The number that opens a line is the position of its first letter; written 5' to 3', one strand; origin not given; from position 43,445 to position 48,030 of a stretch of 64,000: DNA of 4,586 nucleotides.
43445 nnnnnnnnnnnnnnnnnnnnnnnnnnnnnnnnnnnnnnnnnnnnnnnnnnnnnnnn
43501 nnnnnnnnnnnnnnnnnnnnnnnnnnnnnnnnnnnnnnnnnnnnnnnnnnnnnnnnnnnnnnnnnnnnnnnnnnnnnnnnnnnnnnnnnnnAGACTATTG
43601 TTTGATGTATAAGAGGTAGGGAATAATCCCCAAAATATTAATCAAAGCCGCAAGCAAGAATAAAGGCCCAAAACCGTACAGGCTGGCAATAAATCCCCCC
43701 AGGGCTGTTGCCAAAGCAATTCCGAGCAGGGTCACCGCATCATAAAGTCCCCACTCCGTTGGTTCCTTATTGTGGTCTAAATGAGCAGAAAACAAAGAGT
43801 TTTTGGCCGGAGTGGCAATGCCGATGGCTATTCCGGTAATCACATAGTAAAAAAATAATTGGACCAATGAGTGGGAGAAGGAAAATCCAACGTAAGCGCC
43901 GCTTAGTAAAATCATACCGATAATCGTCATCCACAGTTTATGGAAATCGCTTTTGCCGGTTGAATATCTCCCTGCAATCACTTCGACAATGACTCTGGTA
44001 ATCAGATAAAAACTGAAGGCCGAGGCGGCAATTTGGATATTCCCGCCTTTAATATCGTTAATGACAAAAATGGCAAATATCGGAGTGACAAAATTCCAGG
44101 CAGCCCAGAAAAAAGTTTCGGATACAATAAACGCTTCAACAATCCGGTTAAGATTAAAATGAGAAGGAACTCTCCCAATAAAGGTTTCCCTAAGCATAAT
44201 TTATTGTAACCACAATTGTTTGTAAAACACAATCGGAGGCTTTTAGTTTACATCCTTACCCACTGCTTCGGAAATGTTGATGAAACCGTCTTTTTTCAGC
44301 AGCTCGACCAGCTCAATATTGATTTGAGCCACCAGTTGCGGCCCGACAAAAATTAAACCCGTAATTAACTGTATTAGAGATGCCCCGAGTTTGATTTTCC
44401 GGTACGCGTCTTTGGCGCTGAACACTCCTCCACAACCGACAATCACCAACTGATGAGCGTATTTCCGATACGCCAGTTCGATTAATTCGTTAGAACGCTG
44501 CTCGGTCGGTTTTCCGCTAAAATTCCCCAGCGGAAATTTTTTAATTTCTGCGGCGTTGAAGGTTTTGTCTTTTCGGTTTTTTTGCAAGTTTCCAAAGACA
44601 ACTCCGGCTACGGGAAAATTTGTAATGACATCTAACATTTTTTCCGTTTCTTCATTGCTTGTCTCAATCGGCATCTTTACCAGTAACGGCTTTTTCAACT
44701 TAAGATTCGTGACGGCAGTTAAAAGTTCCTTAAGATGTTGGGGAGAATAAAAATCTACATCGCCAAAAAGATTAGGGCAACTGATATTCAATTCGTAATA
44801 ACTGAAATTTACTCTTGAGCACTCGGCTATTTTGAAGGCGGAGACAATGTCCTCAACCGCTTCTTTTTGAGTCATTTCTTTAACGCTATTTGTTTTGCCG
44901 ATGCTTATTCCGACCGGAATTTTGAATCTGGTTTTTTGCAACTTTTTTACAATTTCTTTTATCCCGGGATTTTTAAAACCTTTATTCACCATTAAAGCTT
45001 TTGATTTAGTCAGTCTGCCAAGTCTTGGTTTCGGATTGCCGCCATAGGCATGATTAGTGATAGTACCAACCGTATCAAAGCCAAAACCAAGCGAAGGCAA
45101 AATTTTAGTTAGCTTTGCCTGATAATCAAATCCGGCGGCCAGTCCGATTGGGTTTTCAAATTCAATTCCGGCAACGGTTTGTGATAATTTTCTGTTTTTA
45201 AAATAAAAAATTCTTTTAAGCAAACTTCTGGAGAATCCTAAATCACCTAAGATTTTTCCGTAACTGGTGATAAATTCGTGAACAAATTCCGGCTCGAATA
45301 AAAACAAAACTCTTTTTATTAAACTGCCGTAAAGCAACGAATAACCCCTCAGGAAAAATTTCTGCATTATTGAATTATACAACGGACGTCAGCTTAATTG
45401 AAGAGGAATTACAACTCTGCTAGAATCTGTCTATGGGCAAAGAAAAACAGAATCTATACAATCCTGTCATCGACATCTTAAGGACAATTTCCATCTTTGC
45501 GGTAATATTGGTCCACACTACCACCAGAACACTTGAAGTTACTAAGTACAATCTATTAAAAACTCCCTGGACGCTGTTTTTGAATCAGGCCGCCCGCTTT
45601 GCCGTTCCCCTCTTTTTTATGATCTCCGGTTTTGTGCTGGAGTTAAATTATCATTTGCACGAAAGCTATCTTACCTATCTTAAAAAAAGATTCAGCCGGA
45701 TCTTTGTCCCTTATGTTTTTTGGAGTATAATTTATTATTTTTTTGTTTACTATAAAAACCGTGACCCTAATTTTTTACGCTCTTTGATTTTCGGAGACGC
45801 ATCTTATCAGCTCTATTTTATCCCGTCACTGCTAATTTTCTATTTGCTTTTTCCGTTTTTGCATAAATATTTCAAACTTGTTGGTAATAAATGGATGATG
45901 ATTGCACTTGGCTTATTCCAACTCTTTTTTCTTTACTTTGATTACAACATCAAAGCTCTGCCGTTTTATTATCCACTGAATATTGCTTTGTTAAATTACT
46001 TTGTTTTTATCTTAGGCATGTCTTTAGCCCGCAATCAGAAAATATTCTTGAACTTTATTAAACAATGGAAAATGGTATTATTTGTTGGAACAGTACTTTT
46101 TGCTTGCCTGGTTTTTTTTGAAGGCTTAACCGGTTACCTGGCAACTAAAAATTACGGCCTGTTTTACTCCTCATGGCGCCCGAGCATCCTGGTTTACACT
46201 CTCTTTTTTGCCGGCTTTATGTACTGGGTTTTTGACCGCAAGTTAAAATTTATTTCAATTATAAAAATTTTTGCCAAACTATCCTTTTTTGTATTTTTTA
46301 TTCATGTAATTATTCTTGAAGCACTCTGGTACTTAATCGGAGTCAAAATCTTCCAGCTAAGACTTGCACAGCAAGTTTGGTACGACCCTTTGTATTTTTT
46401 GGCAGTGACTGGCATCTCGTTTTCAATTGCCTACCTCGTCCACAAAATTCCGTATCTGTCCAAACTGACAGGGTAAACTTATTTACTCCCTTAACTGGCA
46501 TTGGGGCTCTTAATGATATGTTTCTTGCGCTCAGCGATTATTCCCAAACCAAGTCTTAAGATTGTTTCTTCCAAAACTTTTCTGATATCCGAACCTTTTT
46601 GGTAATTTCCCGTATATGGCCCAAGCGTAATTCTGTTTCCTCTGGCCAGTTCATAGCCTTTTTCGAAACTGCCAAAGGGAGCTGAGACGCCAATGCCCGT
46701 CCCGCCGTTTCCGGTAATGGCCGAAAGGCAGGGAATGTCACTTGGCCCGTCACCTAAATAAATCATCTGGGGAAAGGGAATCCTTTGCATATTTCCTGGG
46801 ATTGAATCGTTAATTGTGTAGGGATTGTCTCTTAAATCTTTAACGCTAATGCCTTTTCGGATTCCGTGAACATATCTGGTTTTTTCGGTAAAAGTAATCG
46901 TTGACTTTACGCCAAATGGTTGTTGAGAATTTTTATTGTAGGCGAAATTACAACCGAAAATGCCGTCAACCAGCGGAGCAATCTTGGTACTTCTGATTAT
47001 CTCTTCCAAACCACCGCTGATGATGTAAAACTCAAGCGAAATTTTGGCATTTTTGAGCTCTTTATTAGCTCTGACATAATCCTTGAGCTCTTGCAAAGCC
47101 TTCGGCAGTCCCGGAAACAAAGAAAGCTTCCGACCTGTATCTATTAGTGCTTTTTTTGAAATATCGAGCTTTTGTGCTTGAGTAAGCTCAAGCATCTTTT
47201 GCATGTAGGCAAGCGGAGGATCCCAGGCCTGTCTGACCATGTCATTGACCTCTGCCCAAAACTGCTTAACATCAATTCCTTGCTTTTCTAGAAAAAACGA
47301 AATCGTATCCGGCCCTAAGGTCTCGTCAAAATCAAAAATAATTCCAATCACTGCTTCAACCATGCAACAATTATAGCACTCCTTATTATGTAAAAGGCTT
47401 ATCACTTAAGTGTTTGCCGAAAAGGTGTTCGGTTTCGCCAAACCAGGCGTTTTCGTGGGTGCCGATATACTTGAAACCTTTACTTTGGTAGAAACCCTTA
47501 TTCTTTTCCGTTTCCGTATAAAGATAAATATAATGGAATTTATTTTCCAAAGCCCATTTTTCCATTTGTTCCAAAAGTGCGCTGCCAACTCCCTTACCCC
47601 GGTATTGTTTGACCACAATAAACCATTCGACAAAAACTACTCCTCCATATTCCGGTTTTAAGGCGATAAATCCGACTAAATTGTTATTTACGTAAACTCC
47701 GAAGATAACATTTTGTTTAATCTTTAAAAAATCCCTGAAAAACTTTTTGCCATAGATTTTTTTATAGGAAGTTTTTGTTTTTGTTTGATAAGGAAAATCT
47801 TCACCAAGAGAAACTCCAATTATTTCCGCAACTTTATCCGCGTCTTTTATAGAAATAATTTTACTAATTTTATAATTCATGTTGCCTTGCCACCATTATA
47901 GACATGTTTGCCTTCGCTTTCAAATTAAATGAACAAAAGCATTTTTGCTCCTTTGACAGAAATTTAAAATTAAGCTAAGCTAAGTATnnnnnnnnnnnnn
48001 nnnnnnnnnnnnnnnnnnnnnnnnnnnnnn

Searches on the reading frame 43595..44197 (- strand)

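Call 13: search_protein_families(library=pfam, proteins=[window:43595-44197:-], max_evalue=0.001)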
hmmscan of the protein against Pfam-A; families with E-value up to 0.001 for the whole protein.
window:43595-44197:- (200 aa): 1 family
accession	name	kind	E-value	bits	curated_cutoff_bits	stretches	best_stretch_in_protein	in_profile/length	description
PF07690.21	MFS_1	-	9.1e-15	54.8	33.4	1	28-197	6-171/347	Major Facilitator Superfamily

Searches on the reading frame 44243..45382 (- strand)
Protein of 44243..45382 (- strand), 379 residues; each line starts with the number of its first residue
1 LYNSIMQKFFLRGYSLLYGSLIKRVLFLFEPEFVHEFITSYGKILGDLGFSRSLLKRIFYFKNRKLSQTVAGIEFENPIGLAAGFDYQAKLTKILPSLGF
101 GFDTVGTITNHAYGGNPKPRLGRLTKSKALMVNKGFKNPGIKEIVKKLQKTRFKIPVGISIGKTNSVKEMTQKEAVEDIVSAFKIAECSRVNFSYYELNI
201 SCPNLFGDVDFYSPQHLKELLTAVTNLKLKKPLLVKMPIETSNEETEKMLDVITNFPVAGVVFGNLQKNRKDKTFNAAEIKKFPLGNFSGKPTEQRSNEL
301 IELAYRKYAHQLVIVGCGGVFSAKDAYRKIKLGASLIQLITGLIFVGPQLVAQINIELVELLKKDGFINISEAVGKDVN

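Call 13: search_protein_families(library=pfam, proteins=[window:44243-45382:-], max_evalue=0.001)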
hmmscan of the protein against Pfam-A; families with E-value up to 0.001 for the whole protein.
window:44243-45382:- (379 aa): 1 family
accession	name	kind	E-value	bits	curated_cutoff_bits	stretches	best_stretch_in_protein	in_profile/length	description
PF01180.27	DHO_dh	-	1.1e-55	189.3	27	1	66-362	2-291/291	Dihydroorotate dehydrogenase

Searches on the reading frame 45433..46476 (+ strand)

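Call 13: search_protein_families(library=pfam, proteins=[window:45433-46476:+], max_evalue=0.001)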
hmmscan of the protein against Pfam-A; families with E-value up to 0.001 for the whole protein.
window:45433-46476:+ (347 aa): 1 family
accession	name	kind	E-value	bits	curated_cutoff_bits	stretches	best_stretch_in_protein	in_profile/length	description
PF01757.29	Acyl_transf_3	-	2.6e-42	145.5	31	1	13-334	4-322/326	Acyltransferase domain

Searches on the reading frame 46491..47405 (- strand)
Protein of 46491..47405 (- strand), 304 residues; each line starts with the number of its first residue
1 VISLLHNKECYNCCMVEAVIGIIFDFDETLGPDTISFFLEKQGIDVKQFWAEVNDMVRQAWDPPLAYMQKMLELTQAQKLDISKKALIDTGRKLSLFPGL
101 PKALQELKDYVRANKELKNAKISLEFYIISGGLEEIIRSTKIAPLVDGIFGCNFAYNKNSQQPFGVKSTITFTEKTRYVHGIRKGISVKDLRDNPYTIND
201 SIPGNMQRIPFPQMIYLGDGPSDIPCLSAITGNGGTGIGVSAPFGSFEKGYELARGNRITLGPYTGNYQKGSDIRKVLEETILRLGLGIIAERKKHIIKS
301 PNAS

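Call 13: search_protein_families(library=pfam, proteins=[window:46491-47405:-], max_evalue=0.001)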
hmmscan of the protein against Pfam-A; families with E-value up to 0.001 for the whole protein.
window:46491-47405:- (304 aa): 2 families
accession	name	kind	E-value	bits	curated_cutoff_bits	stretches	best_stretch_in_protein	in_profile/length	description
PF12710.13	HAD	-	3.3e-05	24.8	27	1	22-227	1-188/189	haloacid dehalogenase-like hydrolase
PF06888.18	Put_Phosphatase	-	5.9e-05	23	27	0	22-108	3-84/234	Putative Phosphatase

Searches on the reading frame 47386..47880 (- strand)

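Call 13: search_protein_families(library=pfam, proteins=[window:47386-47880:-], max_evalue=0.001)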
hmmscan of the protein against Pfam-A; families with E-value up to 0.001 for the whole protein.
window:47386-47880:- (164 aa): 4 families
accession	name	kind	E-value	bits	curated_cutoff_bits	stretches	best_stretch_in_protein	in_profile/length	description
PF00583.31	Acetyltransf_1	-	9.6e-18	65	20.7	1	38-136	11-116/116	Acetyltransferase (GNAT) family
PF13508.13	Acetyltransf_7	-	1.2e-14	54.8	27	1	58-137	4-83/84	Acetyltransferase (GNAT) domain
PF13673.13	Acetyltransf_10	-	4.3e-12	46.6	23.6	1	40-141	14-112/128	Acetyltransferase (GNAT) domain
PF13420.13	Acetyltransf_4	-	5e-07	30.3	24.3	1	11-146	6-144/155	Acetyltransferase (GNAT) domain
